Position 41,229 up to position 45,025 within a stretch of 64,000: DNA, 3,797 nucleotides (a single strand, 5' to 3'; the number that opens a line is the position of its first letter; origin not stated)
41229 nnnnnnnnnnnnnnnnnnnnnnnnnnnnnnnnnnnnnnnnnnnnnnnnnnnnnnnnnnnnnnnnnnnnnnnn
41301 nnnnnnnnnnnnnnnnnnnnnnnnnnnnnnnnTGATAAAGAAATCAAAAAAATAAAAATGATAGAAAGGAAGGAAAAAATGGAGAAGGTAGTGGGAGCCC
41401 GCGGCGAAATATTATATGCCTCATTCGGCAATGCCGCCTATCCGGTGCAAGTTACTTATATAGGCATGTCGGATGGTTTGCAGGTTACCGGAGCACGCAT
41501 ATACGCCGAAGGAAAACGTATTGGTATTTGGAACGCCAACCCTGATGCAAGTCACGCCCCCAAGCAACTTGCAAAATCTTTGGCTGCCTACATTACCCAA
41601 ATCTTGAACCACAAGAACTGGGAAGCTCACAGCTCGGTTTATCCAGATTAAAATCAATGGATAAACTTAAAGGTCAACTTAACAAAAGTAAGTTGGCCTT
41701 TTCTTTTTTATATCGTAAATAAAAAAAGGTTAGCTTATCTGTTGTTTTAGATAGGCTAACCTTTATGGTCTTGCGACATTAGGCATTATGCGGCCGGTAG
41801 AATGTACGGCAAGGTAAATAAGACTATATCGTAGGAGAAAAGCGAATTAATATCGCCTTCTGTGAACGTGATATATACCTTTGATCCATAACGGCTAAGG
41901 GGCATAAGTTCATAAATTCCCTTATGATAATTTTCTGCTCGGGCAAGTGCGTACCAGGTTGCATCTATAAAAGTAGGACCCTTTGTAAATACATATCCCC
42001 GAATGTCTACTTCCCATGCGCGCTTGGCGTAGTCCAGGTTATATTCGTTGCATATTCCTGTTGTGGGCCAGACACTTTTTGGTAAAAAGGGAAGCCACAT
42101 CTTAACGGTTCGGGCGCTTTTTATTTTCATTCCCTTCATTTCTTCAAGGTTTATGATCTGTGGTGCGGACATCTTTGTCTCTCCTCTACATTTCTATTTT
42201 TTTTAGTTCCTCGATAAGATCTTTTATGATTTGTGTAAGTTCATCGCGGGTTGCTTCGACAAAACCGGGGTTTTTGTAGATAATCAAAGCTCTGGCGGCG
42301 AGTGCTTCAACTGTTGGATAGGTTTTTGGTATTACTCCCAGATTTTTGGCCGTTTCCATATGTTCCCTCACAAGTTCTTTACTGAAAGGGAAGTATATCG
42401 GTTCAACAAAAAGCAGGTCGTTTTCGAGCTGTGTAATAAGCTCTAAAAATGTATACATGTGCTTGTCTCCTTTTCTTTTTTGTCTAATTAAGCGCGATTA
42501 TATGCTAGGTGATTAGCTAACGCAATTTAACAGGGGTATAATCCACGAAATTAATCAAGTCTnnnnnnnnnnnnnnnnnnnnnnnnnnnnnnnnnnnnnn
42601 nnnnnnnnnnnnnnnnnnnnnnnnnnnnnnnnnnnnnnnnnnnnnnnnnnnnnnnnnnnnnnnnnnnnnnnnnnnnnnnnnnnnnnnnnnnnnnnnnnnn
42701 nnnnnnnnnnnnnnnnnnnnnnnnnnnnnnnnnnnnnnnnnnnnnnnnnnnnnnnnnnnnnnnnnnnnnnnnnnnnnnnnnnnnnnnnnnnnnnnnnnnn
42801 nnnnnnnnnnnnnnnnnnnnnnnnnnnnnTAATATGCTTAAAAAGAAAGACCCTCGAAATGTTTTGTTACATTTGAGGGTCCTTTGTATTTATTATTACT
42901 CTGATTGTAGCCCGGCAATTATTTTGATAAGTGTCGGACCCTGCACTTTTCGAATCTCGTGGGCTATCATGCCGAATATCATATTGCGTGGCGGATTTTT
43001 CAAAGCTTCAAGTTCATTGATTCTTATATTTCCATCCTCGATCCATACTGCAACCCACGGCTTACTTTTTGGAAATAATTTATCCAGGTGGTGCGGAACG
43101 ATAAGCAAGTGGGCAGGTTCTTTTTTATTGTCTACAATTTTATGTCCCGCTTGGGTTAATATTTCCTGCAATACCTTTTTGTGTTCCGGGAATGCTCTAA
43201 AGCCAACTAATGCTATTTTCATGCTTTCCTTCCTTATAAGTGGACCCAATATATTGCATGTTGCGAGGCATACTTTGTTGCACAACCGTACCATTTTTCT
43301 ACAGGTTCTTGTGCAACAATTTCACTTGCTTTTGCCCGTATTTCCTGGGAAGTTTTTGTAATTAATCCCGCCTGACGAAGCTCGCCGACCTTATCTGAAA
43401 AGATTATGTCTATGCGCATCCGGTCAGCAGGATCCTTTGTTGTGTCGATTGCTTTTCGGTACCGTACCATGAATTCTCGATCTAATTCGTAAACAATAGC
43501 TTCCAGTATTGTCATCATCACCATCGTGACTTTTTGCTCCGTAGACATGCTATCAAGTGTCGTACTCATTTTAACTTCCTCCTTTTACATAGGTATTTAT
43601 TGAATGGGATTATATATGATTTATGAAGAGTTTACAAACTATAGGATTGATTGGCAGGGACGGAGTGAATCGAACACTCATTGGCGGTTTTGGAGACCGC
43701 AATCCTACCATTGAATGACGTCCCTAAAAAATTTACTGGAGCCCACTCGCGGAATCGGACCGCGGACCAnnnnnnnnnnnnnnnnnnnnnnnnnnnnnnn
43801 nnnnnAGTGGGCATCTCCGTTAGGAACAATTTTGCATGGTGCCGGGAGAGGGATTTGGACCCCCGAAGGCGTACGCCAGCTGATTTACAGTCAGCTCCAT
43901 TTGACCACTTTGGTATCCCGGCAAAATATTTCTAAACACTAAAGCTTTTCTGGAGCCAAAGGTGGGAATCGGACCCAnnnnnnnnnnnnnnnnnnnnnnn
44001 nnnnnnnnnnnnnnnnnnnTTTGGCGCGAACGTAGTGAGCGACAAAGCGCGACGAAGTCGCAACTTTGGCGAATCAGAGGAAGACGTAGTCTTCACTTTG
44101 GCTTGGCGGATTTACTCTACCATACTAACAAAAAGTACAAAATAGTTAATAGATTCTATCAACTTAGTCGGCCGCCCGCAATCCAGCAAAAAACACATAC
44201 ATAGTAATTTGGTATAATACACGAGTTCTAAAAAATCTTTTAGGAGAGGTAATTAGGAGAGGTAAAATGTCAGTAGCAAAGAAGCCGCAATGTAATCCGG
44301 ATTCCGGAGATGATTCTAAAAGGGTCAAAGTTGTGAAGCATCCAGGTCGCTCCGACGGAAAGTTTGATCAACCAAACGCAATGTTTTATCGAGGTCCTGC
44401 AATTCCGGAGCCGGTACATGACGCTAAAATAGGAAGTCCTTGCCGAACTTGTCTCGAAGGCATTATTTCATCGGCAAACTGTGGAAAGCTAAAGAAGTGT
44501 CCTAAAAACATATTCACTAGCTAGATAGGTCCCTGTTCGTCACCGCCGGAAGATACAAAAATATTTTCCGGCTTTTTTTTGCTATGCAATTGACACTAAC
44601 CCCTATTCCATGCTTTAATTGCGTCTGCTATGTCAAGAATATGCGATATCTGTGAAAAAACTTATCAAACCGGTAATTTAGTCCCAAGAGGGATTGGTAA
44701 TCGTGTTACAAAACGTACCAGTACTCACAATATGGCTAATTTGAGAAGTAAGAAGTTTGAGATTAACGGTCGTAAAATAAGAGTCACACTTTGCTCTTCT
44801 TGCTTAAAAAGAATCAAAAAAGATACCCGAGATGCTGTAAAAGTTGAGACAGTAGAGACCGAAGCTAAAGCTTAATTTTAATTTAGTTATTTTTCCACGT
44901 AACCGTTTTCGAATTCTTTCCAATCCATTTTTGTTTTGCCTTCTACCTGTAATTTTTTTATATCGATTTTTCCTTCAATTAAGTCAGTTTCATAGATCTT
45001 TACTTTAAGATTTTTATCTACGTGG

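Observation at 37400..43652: About 6.2-kb accessory island next to tRNA-Trp, interrupting conserved tRNA-(rpmG)-secE-nusG synteny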

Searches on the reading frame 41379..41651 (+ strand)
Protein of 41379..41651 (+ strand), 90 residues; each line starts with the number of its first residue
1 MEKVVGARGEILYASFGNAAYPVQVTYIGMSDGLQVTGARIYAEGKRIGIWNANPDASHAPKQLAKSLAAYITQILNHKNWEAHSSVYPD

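Call 82: search_solved_structures(query=window:41379-41651:+, max_evalue=1)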
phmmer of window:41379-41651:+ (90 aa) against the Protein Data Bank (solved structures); distinct sequences matched with E-value up to 1: 1.
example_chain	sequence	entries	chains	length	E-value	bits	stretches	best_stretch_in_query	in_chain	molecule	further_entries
2csp_A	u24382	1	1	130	0.17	15.5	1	22-49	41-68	RIM binding protein 2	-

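Call 97: find_related_loci(query=window:41379-41651:+, collection=viral_contigs)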
Query window:41379-41651:+ (90 aa) in viral_contigs; peptide patterns used: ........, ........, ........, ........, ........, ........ (x = any residue, [..] = any of these).
4 stretches matched a pattern, but none encodes a relative of the query by tblastn (E <= 1e-3).

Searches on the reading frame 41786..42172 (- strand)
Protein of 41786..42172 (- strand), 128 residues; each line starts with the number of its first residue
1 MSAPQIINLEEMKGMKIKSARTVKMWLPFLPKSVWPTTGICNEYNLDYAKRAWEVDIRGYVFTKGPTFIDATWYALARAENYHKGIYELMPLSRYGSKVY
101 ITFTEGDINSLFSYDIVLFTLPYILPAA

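Call 6: search_protein_families(library=pfam, max_evalue=0.1, proteins=[window:41786-42172:-])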
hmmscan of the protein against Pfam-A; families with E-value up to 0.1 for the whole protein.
window:41786-42172:- (128 aa): 0 families

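Call 8: search_protein_families(library=phrogs, max_evalue=0.01, proteins=[window:41786-42172:-])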
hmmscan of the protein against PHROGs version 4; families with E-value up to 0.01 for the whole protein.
window:41786-42172:- (128 aa): 0 families

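Call 9: search_protein_families(library=padloc, max_evalue=0.01, proteins=[window:41786-42172:-])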
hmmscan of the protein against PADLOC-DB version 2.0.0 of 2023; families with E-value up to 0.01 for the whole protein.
window:41786-42172:- (128 aa): 0 families

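Call 26: search_protein_families(library=ncbifam, max_evalue=0.1, proteins=[window:41786-42172:-])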
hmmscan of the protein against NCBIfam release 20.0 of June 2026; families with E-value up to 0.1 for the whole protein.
window:41786-42172:- (128 aa): 0 families

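Call 61: find_related_loci(query=window:41786-42172:-, collection=viral_contigs, flank=8000)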
Query window:41786-42172:- (128 aa) in viral_contigs; peptide patterns used: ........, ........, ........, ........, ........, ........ (x = any residue, [..] = any of these).
12 stretches matched a pattern, but none encodes a relative of the query by tblastn (E <= 1e-3).

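Call 78: search_solved_structures(query=window:41786-42172:-, max_evalue=1)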
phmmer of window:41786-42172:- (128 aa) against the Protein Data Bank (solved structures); distinct sequences matched with E-value up to 1: 4.
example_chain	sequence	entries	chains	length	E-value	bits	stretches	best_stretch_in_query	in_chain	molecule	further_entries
7mcd_A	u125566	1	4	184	2.7e-06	30.7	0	77-101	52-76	AI-designed TIM-barrel F15C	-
6np1_A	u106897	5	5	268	0.45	13.8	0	64-112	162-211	Aminoglycoside N(3)-acetyltransferase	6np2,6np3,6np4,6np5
6nti_A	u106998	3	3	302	0.57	13.4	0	64-112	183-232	Aminoglycoside N(3)-acetyltransferase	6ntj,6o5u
6bbr_A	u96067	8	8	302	0.59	13.4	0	64-112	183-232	AAC 3-VI protein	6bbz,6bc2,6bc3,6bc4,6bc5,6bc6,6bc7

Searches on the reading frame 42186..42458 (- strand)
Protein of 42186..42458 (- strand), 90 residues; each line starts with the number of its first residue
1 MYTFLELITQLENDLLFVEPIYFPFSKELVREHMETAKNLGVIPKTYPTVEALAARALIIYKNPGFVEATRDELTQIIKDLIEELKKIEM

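Call 6: search_protein_families(library=pfam, max_evalue=0.1, proteins=[window:42186-42458:-])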
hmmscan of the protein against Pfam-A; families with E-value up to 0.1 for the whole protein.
window:42186-42458:- (90 aa): 0 families

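Call 8: search_protein_families(library=phrogs, max_evalue=0.01, proteins=[window:42186-42458:-])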
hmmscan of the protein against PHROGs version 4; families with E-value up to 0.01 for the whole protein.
window:42186-42458:- (90 aa): 0 families

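Call 9: search_protein_families(library=padloc, max_evalue=0.01, proteins=[window:42186-42458:-])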
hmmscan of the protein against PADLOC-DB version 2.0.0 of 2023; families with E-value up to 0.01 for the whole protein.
window:42186-42458:- (90 aa): 0 families

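Call 26: search_protein_families(library=ncbifam, max_evalue=0.1, proteins=[window:42186-42458:-])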
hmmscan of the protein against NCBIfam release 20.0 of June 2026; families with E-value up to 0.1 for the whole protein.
window:42186-42458:- (90 aa): 0 families

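Call 81: search_solved_structures(query=window:42186-42458:-, max_evalue=1)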
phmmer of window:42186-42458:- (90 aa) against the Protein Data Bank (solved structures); distinct sequences matched with E-value up to 1: 0.

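Call 96: find_related_loci(query=window:42186-42458:-, collection=viral_contigs)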
Query window:42186-42458:- (90 aa) in viral_contigs; peptide patterns used: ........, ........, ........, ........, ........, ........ (x = any residue, [..] = any of these).
6 stretches matched a pattern, but none encodes a relative of the query by tblastn (E <= 1e-3).

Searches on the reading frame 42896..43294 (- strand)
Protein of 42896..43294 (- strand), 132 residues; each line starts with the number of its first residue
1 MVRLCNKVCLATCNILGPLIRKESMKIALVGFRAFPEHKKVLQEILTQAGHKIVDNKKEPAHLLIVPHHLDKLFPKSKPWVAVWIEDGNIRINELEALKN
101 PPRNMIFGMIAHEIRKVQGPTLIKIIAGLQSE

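Call 7: search_protein_families(library=pfam, max_evalue=0.1, proteins=[window:42896-43294:-])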
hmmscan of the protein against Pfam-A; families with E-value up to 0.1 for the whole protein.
window:42896-43294:- (132 aa): 0 families

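Call 8: search_protein_families(library=phrogs, max_evalue=0.01, proteins=[window:42896-43294:-])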
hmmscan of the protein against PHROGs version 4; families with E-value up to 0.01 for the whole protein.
window:42896-43294:- (132 aa): 0 families

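Call 9: search_protein_families(library=padloc, max_evalue=0.01, proteins=[window:42896-43294:-])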
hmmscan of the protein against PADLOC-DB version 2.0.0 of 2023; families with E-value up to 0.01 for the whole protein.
window:42896-43294:- (132 aa): 0 families

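Call 26: search_protein_families(library=ncbifam, max_evalue=0.1, proteins=[window:42896-43222:-])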
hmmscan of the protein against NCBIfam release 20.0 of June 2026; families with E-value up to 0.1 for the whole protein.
window:42896-43222:- (108 aa): 0 families

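Call 62: find_related_loci(query=window:42896-43222:-, collection=viral_contigs, flank=8000)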
Query window:42896-43222:- (108 aa) in viral_contigs; peptide patterns used: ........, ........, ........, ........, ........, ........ (x = any residue, [..] = any of these).
4 stretches matched a pattern, but none encodes a relative of the query by tblastn (E <= 1e-3).

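Call 79: search_solved_structures(query=window:42896-43222:-, max_evalue=1)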
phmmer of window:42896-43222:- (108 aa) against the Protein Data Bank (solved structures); distinct sequences matched with E-value up to 1: 1.
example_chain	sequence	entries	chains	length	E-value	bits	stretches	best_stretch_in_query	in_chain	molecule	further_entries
7xuy_A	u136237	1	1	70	0.58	13.9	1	11-41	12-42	Tautomerase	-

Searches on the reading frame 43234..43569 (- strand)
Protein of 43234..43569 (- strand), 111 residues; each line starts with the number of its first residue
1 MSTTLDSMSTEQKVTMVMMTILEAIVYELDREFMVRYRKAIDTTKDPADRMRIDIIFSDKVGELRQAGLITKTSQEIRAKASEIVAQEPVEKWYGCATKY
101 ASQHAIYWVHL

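Call 7: search_protein_families(library=pfam, max_evalue=0.1, proteins=[window:43234-43569:-])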
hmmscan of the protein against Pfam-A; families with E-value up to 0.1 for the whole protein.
window:43234-43569:- (111 aa): 0 families

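Call 8: search_protein_families(library=phrogs, max_evalue=0.01, proteins=[window:43234-43569:-])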
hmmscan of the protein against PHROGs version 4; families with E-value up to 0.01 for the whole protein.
window:43234-43569:- (111 aa): 0 families

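Call 9: search_protein_families(library=padloc, max_evalue=0.01, proteins=[window:43234-43569:-])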
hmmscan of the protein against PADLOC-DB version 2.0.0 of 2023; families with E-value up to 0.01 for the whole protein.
window:43234-43569:- (111 aa): 0 families

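Call 26: search_protein_families(library=ncbifam, max_evalue=0.1, proteins=[window:43234-43569:-])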
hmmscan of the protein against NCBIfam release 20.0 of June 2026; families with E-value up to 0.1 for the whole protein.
window:43234-43569:- (111 aa): 0 families

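Call 80: search_solved_structures(query=window:43234-43569:-, max_evalue=1)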
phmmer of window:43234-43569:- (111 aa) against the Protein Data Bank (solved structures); distinct sequences matched with E-value up to 1: 0.

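Call 95: find_related_loci(query=window:43234-43569:-, collection=viral_contigs)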
Query window:43234-43569:- (111 aa) in viral_contigs; peptide patterns used: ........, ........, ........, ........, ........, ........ (x = any residue, [..] = any of these).
7 stretches matched a pattern, but none encodes a relative of the query by tblastn (E <= 1e-3).

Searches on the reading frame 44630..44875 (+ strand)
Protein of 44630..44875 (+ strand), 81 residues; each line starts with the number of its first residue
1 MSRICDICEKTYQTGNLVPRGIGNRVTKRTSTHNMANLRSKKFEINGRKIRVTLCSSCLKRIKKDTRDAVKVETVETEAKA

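Call 7: search_protein_families(library=pfam, max_evalue=0.1, proteins=[window:44630-44875:+])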
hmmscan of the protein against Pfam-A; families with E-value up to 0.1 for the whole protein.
window:44630-44875:+ (81 aa): 4 families
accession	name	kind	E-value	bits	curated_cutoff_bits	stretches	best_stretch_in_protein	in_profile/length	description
PF00830.24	Ribosomal_L28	-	3.7e-10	40.1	27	1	3-64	1-59/60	Ribosomal L28 family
PF13912.12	zf-C2H2_6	-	0.0096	16.3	25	0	4-15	3-14/27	C2H2-type zinc finger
PF10367.15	zf-Vps39_C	-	0.011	15.7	24.7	0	2-14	9-21/41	Vacuolar sorting protein 39 C-terminal zinc finger domain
PF09963.14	DUF2197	-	0.022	15.5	22.2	1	45-68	24-47/56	Uncharacterized protein conserved in bacteria (DUF2197)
